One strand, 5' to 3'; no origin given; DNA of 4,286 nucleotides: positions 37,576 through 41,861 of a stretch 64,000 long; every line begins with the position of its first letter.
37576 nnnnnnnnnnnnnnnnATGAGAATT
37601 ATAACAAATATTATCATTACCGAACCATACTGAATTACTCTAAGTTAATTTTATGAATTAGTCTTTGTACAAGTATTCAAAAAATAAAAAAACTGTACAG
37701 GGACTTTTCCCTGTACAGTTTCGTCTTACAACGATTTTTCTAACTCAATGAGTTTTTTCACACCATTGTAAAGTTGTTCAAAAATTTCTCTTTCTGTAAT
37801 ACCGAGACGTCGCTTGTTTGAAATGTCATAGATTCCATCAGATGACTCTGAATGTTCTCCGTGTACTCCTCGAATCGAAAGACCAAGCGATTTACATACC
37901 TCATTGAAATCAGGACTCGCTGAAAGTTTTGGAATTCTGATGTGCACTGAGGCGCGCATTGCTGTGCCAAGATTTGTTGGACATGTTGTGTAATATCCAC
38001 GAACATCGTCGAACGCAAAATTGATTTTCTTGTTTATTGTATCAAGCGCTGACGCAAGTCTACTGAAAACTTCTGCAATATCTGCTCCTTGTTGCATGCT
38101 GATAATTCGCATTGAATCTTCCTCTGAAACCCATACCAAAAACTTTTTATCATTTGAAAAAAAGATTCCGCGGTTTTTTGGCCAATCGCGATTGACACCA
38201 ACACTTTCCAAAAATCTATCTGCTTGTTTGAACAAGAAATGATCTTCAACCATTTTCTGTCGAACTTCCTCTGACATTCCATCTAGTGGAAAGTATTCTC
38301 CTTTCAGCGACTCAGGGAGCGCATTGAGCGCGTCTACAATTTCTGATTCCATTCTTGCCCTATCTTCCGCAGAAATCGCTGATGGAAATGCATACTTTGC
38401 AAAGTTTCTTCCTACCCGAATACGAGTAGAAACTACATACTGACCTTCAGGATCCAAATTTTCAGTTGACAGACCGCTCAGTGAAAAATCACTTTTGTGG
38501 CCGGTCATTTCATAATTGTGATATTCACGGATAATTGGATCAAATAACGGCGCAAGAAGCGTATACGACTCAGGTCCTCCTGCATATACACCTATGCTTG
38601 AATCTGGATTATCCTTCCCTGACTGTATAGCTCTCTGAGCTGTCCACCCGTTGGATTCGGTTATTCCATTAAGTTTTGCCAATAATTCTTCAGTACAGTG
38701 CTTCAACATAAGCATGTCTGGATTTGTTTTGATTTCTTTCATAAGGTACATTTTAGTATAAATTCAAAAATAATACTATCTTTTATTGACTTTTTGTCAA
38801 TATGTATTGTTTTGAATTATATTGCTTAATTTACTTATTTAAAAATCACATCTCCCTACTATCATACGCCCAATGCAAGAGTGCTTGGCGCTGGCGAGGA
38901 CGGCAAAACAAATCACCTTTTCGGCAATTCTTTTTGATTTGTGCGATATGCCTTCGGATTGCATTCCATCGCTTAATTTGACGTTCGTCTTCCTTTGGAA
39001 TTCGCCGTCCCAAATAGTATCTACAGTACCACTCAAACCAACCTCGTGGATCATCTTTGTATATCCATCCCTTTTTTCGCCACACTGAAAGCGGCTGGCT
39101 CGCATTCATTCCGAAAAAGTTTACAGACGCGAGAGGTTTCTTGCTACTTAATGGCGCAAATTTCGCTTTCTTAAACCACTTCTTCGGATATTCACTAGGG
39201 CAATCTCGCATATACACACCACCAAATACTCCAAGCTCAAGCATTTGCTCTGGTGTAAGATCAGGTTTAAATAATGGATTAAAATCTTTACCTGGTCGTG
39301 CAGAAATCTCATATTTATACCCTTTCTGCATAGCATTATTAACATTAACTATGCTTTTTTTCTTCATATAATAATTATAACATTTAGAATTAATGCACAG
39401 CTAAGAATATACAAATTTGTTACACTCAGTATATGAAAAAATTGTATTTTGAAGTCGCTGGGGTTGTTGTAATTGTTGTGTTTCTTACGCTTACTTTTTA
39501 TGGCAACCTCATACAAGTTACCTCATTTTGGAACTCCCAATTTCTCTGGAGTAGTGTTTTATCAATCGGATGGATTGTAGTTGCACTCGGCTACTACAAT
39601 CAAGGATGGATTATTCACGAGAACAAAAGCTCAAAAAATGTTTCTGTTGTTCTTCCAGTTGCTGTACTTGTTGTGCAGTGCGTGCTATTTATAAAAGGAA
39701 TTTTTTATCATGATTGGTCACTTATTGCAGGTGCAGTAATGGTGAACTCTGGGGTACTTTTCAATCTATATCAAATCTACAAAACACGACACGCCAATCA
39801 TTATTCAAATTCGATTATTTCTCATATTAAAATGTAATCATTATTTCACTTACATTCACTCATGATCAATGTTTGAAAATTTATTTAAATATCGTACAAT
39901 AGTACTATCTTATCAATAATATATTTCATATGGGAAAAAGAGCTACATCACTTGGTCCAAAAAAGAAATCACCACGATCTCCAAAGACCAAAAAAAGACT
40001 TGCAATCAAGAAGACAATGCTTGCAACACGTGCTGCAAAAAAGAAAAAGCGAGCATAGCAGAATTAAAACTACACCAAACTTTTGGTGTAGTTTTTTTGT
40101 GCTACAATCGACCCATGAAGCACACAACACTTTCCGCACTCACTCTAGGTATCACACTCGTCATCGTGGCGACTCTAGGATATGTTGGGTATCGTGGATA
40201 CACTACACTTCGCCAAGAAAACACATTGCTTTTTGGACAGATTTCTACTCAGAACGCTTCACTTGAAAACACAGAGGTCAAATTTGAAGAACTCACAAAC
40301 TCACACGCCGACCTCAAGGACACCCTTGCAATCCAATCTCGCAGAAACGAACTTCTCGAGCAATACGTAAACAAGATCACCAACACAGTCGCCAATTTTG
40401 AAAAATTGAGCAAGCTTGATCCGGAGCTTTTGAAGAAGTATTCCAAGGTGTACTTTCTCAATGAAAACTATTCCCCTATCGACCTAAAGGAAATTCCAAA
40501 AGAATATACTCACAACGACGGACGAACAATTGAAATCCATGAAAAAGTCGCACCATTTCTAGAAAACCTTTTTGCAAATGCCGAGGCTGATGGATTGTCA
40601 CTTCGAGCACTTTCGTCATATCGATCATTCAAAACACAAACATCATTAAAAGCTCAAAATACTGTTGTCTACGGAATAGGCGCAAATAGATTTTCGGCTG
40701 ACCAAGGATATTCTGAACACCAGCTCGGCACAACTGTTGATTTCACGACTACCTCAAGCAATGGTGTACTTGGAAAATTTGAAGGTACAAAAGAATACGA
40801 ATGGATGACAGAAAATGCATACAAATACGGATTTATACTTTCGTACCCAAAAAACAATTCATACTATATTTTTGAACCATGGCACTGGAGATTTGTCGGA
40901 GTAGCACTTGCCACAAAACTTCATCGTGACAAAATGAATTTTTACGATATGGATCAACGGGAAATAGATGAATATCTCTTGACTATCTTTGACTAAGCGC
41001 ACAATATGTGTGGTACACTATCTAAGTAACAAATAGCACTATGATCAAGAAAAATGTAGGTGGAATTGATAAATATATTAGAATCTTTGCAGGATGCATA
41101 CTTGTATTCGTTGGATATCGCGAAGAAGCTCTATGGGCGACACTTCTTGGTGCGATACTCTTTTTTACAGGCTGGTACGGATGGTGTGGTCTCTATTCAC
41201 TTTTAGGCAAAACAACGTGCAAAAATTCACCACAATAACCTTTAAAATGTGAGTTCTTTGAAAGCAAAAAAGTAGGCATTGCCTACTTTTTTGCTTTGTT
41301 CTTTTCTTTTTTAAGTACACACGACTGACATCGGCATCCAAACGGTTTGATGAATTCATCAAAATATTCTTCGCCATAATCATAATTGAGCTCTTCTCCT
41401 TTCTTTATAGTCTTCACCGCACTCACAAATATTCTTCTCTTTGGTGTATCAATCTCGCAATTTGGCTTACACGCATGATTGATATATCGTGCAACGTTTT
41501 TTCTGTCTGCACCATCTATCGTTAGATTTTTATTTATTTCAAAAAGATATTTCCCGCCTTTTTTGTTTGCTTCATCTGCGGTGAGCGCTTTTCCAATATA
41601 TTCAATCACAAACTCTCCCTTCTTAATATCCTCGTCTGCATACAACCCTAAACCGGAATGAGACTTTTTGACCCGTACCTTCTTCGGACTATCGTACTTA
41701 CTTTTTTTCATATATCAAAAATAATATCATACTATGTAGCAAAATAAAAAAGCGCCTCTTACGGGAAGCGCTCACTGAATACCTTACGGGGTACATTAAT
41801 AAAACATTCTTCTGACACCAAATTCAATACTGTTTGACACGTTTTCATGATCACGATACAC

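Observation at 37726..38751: Metazoan-type arginine kinase in a minimal bacterial genome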

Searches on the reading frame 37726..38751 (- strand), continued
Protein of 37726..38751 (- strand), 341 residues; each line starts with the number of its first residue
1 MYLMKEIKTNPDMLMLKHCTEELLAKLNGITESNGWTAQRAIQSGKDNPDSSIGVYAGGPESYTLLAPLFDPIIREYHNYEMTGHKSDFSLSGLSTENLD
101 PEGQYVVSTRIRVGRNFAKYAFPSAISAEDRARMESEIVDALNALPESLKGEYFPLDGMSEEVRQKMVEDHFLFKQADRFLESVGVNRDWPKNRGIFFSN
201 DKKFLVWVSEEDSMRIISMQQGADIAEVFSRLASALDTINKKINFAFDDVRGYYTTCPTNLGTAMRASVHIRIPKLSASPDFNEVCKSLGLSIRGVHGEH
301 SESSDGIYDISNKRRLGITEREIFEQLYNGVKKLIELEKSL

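Call 50: find_encoding_contigs(protein=P0047, flank=6000, max_places=1)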
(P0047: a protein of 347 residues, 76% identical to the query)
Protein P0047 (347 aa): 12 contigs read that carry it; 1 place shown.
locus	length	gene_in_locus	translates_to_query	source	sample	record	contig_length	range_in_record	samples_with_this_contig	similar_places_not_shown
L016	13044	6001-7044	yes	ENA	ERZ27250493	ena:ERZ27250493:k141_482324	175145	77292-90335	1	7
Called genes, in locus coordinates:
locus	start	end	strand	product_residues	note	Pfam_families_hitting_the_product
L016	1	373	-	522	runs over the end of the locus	PF02934:GatB_N, PF02637:GatB_Yqey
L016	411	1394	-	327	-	PF01018:GTP1_OBG, PF01926:MMR_HSR1, PF02421:FeoB_N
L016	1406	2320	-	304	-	PF03690:MYG1_exonuc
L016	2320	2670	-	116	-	PF04020:Phage_holin_4_2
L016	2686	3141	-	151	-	PF09424:YqeY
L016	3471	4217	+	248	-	PF01612:DNA_pol_A_exo1, PF00929:RNase_T, PF20600:ExoX-like_C (weak)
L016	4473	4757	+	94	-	-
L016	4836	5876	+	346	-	PF02646:RmuC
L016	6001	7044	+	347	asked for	PF02807:ATP-gua_PtransN, PF00217:ATP-gua_Ptrans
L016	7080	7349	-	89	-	-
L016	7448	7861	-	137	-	PF22740:PapZ_C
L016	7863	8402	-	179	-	-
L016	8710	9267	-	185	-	-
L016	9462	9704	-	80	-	-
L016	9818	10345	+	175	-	PF24738:DUF7689 (weak)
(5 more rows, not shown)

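Call 51: find_encoding_contigs(protein=P0077, flank=6000, max_places=1)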
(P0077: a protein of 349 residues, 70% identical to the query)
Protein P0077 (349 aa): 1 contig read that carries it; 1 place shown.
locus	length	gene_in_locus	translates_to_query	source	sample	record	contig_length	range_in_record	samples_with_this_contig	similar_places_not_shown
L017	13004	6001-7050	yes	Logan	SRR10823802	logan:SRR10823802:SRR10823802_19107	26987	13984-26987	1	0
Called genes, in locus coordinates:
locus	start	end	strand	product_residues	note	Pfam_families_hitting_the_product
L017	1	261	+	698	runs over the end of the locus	-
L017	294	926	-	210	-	PF00702:Hydrolase, PF13419:HAD_2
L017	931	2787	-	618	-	PF01471:PG_binding_1 (weak)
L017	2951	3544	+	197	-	-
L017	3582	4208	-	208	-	-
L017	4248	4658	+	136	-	PF00856:SET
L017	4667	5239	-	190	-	-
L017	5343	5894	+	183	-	PF08534:Redoxin, PF00578:AhpC-TSA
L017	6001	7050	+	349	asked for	PF02807:ATP-gua_PtransN, PF00217:ATP-gua_Ptrans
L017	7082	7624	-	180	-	-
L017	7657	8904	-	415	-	PF00070:Pyr_redox (faint), PF00890:FAD_binding_2, PF01266:DAO (faint), PF01494:FAD_binding_3 (faint), PF03486:HI0933_like, PF12831:FAD_oxidored, PF13450:NAD_binding_8 (weak), PF22780:HI0933_like_1st, +2 more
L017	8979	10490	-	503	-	PF01580:FtsK_SpoIIIE (faint), PF02463:SMC_N (faint), PF03193:RsgA_GTPase (faint), PF13175:AAA_15 (faint), PF13476:AAA_23 (faint), PF00005:ABC_tran, PF13304:AAA_21 (weak), PF00005:ABC_tran, +8 more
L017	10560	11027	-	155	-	-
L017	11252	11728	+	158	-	-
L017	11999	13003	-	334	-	?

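Call 52: find_encoding_contigs(protein=P0111, flank=6000, max_places=1)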
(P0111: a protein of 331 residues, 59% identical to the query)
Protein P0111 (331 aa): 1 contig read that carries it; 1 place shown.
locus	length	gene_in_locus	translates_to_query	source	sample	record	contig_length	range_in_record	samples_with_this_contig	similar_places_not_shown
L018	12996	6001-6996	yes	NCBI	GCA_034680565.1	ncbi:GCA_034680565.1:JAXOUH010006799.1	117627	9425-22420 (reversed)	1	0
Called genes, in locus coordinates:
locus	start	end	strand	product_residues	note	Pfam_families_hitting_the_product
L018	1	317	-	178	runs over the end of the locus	-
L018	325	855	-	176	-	PF07963:N_methyl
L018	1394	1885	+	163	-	-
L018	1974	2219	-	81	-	-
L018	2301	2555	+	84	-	PF00403:HMA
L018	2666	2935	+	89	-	-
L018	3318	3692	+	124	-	-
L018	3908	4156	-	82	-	PF04226:Transgly_assoc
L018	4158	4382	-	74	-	-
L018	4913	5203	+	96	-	-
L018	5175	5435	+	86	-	-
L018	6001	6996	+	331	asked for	PF02807:ATP-gua_PtransN, PF00217:ATP-gua_Ptrans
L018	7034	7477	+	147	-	PF00856:SET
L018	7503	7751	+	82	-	-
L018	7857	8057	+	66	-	PF00313:CSD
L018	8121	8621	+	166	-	PF01988:VIT1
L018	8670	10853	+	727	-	PF01471:PG_binding_1 (weak), PF00041:fn3 (faint), PF16655:PhoD_N (faint), PF16656:Pur_ac_phosph_N, PF25788:Ig_Rha78A_N (faint), PF16656:Pur_ac_phosph_N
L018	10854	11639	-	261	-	-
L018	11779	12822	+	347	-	PF00989:PAS (faint), PF08448:PAS_4, PF07568:HisKA_2, PF13581:HATPase_c_2, PF02518:HATPase_c (weak)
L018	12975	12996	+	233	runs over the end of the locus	PF01471:PG_binding_1, PF16656:Pur_ac_phosph_N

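Call 54: list_cluster_members(proteins=[P0154, P0155, P0162, P0216, P0223, P0206, P0148, P0152, P0194, P0172])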
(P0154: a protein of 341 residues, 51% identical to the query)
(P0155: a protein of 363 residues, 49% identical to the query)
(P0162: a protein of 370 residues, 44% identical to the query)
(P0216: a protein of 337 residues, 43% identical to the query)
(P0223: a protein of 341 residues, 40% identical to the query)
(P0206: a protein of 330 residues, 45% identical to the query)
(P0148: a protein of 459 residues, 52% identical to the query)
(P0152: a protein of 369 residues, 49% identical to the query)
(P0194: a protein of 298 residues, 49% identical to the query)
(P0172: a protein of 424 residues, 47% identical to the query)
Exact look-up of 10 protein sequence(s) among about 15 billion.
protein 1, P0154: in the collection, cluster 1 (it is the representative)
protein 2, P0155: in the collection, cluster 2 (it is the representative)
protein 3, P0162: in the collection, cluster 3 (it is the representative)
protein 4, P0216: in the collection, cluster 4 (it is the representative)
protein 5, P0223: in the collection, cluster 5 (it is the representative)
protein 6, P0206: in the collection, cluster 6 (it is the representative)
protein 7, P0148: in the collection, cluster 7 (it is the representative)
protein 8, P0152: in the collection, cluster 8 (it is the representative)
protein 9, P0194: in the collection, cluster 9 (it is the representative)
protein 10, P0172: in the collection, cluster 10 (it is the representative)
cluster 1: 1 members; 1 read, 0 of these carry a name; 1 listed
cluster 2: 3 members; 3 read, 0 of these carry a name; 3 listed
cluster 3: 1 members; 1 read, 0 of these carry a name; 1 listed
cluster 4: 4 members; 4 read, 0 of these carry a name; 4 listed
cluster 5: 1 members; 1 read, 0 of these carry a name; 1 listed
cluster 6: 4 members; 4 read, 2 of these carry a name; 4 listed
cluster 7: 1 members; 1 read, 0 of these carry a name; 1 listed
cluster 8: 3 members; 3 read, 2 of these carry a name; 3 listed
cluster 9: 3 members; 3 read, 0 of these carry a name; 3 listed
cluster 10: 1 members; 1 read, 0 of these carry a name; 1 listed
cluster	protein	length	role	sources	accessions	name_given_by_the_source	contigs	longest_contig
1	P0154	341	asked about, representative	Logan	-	-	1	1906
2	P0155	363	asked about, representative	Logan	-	-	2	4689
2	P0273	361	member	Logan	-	-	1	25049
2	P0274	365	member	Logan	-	-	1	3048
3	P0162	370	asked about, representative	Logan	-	-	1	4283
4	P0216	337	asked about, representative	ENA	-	-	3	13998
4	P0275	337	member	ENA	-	-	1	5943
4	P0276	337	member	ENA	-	-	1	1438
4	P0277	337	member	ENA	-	-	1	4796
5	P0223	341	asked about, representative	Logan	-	-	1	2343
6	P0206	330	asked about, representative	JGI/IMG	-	-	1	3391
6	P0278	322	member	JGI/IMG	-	protein-arginine kinase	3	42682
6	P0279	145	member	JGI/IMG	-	creatine kinase/arginine kinase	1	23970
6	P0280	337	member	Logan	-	-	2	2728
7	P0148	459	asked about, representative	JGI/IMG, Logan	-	-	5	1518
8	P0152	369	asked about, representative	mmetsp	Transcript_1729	Transcript_1729/g.6064 ORF Transcript_1729/g.6064 Transcript_1729/m.6064 type:complete ...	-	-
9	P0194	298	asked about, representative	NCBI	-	-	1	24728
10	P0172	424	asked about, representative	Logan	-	-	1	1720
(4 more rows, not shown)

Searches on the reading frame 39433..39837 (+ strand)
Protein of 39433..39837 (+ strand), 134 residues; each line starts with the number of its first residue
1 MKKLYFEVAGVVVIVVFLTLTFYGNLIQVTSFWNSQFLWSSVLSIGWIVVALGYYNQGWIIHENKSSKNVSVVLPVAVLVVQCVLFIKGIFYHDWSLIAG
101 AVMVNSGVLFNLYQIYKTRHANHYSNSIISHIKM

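Call 18: search_protein_families(library=pfam, proteins=[window:39433-39837:+], max_evalue=0.01)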
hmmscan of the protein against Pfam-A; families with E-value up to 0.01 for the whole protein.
window:39433-39837:+ (134 aa): 1 family
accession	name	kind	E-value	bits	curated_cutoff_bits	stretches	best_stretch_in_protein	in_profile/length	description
PF07690.21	MFS_1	-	0.0096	15.3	33.4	0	11-121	212-323/347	Major Facilitator Superfamily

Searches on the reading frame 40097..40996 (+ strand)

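Call 18: search_protein_families(library=pfam, proteins=[window:40097-40996:+], max_evalue=0.01)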
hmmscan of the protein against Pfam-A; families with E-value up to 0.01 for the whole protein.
window:40097-40996:+ (299 aa): 1 family
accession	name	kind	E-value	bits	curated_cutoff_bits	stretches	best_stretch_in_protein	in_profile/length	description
PF02557.22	VanY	-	1.3e-32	112.8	25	1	146-268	3-131/132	D-alanyl-D-alanine carboxypeptidase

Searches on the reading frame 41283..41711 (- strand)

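Call 18: search_protein_families(library=pfam, proteins=[window:41283-41711:-], max_evalue=0.01)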
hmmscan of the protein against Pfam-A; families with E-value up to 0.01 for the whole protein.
window:41283-41711:- (142 aa): 2 families
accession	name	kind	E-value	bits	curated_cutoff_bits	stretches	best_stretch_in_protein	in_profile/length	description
PF00856.33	SET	-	8.8e-25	87.6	22.4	1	20-113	1-105/105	SET domain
PF21549.2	PRDM2_PR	-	3e-05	24.2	27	1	16-119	8-119/123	PR domain zinc finger protein 2, PR domain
